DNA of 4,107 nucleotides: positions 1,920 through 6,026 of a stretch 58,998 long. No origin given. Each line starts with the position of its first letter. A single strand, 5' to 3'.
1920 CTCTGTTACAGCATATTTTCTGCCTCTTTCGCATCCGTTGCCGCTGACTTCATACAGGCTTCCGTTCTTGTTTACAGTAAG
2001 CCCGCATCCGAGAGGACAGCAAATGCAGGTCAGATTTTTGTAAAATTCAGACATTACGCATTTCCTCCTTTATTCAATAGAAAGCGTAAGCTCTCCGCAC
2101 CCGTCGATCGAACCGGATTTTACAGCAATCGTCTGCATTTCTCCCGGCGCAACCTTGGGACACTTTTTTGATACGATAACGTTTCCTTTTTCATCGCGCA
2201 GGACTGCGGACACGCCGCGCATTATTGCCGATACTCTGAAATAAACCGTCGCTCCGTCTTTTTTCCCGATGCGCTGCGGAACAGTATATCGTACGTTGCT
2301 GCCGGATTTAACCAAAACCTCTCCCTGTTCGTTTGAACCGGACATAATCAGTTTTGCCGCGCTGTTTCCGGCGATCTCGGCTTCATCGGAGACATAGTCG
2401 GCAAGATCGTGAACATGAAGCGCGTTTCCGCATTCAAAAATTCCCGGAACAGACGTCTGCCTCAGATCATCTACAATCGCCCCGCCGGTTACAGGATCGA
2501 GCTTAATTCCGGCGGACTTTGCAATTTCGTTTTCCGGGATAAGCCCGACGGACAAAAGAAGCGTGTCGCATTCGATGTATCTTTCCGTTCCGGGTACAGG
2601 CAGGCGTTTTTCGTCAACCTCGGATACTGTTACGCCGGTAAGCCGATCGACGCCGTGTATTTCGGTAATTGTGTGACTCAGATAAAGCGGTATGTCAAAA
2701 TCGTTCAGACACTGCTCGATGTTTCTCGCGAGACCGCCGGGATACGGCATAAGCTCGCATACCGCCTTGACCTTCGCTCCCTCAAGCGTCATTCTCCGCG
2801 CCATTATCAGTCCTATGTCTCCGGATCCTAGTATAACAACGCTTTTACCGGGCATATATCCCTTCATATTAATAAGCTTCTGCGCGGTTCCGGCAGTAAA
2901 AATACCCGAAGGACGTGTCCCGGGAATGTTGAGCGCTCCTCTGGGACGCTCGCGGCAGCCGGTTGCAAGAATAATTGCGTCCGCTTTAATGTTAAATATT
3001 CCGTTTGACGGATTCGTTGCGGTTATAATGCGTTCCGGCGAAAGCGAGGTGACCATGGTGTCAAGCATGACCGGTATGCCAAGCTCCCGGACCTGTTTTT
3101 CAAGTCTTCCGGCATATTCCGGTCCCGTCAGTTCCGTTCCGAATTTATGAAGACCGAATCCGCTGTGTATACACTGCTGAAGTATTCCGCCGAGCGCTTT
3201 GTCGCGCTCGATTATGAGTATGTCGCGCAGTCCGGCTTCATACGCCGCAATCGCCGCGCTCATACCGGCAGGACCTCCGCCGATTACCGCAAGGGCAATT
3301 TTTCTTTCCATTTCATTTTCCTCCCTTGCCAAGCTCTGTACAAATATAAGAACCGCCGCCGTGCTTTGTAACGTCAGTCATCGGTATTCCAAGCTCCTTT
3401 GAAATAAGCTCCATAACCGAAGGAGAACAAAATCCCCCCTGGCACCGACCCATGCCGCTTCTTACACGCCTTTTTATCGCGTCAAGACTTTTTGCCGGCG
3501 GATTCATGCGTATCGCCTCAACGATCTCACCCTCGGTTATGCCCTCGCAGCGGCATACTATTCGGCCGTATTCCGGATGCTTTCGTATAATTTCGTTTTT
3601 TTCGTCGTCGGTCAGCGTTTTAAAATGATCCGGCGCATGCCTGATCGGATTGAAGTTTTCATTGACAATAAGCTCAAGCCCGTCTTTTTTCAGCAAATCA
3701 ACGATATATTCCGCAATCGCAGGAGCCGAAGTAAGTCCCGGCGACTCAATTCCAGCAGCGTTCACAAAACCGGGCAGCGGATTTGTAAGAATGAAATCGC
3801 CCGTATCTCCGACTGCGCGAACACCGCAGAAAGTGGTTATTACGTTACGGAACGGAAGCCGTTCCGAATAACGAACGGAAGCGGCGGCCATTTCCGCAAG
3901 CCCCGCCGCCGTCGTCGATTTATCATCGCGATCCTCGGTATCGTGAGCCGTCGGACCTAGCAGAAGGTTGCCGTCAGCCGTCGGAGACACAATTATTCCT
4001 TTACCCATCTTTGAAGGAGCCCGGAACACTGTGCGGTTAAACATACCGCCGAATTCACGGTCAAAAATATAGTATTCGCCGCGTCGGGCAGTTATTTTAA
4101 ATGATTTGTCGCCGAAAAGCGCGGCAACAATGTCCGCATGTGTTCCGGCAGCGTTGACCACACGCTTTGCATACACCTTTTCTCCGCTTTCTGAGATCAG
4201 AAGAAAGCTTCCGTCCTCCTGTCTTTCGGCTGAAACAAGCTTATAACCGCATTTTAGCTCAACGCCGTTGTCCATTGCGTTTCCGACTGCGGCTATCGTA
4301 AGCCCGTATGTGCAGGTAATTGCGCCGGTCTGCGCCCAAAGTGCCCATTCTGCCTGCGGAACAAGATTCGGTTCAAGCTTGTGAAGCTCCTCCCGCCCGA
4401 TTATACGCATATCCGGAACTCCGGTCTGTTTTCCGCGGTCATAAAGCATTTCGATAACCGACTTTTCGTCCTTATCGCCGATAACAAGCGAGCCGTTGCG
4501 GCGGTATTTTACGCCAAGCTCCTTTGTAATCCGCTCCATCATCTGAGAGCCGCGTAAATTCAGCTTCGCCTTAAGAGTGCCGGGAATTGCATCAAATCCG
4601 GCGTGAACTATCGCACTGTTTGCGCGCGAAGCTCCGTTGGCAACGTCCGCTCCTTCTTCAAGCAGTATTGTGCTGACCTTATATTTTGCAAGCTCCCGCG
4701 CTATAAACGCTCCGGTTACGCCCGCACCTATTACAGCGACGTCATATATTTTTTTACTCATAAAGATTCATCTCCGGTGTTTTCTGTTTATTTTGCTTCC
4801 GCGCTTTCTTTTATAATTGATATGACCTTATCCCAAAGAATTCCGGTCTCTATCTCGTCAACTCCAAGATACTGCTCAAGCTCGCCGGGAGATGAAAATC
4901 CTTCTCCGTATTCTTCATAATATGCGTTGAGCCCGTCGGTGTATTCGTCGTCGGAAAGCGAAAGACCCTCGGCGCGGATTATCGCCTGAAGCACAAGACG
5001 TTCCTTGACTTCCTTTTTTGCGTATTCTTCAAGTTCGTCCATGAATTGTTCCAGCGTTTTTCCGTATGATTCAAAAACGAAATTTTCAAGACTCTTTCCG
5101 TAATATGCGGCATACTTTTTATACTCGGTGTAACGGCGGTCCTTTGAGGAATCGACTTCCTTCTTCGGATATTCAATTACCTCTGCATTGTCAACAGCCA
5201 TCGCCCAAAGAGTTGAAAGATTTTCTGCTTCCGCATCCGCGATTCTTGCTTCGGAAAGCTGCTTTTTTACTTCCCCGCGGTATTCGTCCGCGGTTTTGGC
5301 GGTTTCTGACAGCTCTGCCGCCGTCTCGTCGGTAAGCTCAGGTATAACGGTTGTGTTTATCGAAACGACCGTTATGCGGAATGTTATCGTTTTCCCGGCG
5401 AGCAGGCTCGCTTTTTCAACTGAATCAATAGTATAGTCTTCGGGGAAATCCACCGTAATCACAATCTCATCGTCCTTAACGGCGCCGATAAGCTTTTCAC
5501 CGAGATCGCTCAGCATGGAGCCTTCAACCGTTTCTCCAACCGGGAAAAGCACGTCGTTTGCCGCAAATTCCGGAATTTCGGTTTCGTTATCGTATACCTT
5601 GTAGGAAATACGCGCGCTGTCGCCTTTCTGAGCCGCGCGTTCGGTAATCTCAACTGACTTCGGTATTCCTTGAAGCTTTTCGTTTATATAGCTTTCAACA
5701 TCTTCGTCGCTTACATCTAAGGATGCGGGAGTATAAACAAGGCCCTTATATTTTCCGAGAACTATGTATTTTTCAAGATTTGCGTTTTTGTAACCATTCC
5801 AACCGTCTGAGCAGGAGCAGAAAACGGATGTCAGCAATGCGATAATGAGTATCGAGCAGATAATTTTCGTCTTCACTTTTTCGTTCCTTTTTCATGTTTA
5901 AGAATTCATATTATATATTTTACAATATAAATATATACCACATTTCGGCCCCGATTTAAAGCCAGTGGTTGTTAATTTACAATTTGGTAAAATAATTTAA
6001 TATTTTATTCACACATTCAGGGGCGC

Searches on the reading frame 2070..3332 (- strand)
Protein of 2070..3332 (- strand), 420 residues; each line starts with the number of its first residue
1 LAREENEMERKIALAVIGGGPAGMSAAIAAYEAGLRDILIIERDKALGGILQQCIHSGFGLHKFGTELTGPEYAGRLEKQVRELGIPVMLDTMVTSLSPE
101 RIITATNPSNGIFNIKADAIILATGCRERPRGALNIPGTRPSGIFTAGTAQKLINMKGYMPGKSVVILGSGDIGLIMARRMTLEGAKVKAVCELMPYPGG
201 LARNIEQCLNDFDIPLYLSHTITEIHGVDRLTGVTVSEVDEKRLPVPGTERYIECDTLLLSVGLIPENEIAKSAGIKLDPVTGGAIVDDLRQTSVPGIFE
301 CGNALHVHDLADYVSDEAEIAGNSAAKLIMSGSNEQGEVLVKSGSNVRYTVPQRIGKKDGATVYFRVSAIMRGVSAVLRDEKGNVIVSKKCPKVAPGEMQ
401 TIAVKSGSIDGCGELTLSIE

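Call 65: search_protein_families(library=pfam, proteins=[window:2070-3332:-], max_evalue=0.001)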
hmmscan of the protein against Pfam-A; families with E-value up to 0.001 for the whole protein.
window:2070-3332:- (420 aa): 10 families
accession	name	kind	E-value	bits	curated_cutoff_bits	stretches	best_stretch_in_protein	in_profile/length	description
PF07992.20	Pyr_redox_2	-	9.3e-33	114.3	26.1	1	14-305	3-277/291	Pyridine nucleotide-disulphide oxidoreductase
PF13738.12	Pyr_redox_3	-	6.6e-14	52.3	30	2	16-45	2-31/305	Pyridine nucleotide-disulphide oxidoreductase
PF00890.30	FAD_binding_2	-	4.8e-10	39.6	20.4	1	15-49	3-36/414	FAD binding domain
PF00070.33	Pyr_redox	-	1.3e-09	38.8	22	0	164-237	1-80/82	Pyridine nucleotide-disulphide oxidoreductase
PF12831.13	FAD_oxidored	-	6e-08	32.8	27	1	15-51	3-38/416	FAD dependent oxidoreductase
PF13450.12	NAD_binding_8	-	1.1e-07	32.4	21.9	1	16-56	1-40/68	NAD(P)-binding Rossmann-like domain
PF03486.20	HI0933_like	-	2.3e-07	31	50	1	14-48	3-36/244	HI0933-like protein Rossmann domain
PF01266.30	DAO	-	1.1e-06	28.9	27.9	0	14-48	2-35/353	FAD dependent oxidoreductase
PF01134.28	GIDA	-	0.00047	19.8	22.1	0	15-60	3-46/391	Glucose inhibited division protein A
PF01946.23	Thi4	-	0.00094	18.9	26.2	0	14-49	20-55/235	Thi4 family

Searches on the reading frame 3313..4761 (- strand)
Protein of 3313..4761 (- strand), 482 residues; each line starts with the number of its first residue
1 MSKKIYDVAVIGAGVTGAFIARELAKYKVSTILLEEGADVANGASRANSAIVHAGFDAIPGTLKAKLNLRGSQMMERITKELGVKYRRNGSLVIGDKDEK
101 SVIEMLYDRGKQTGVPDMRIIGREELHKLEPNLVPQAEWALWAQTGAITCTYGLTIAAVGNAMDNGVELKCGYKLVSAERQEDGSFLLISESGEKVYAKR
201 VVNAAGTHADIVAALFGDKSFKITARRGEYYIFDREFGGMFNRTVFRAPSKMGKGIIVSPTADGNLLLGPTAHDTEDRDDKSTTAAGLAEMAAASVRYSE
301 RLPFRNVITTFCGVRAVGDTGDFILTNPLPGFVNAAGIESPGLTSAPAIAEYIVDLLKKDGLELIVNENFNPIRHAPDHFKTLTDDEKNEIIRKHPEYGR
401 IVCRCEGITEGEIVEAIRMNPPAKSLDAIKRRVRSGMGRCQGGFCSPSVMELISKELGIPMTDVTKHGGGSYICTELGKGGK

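Call 65: search_protein_families(library=pfam, proteins=[window:3313-4761:-], max_evalue=0.001)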
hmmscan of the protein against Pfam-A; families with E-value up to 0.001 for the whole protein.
window:3313-4761:- (482 aa): 6 families
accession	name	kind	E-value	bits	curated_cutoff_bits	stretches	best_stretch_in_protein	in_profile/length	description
PF01266.30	DAO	-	6e-64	217.2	27.9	1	7-356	1-353/353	FAD dependent oxidoreductase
PF04324.20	Fer2_BFD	-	1.4e-14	54.6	26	1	401-454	1-49/50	BFD-like [2Fe-2S] binding domain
PF07992.20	Pyr_redox_2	-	2.8e-09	37.3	26.1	1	6-94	1-87/291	Pyridine nucleotide-disulphide oxidoreductase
PF03486.20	HI0933_like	-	3.7e-05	23.7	50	0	7-41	2-36/244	HI0933-like protein Rossmann domain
PF00070.33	Pyr_redox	-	0.00037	21.4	22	0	8-39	2-33/82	Pyridine nucleotide-disulphide oxidoreductase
PF05834.18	Lycopene_cycl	-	0.0007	19.2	23.4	0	7-44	1-40/380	Lycopene cyclase protein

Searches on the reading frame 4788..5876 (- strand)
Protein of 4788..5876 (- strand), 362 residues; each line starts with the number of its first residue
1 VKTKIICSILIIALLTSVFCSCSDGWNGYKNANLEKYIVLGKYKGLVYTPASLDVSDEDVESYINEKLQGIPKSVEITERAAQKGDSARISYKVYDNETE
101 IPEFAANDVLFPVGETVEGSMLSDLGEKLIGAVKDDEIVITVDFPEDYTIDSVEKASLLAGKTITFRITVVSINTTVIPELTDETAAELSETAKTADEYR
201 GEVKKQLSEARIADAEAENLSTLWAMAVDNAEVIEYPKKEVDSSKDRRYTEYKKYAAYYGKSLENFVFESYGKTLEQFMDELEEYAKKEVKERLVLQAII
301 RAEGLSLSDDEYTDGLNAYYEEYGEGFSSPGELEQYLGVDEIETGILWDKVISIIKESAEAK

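Call 65: search_protein_families(library=pfam, proteins=[window:4788-5876:-], max_evalue=0.001)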
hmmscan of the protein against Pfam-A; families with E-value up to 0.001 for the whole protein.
window:4788-5876:- (362 aa): 2 families
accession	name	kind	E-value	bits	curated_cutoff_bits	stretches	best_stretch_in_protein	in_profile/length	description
PF05698.19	Trigger_C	-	1.5e-16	61.3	22.7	1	195-356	1-161/162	Bacterial trigger factor protein (TF) C-terminus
PF00254.34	FKBP_C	-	8.5e-05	23.2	21.1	1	80-170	3-93/94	FKBP-type peptidyl-prolyl cis-trans isomerase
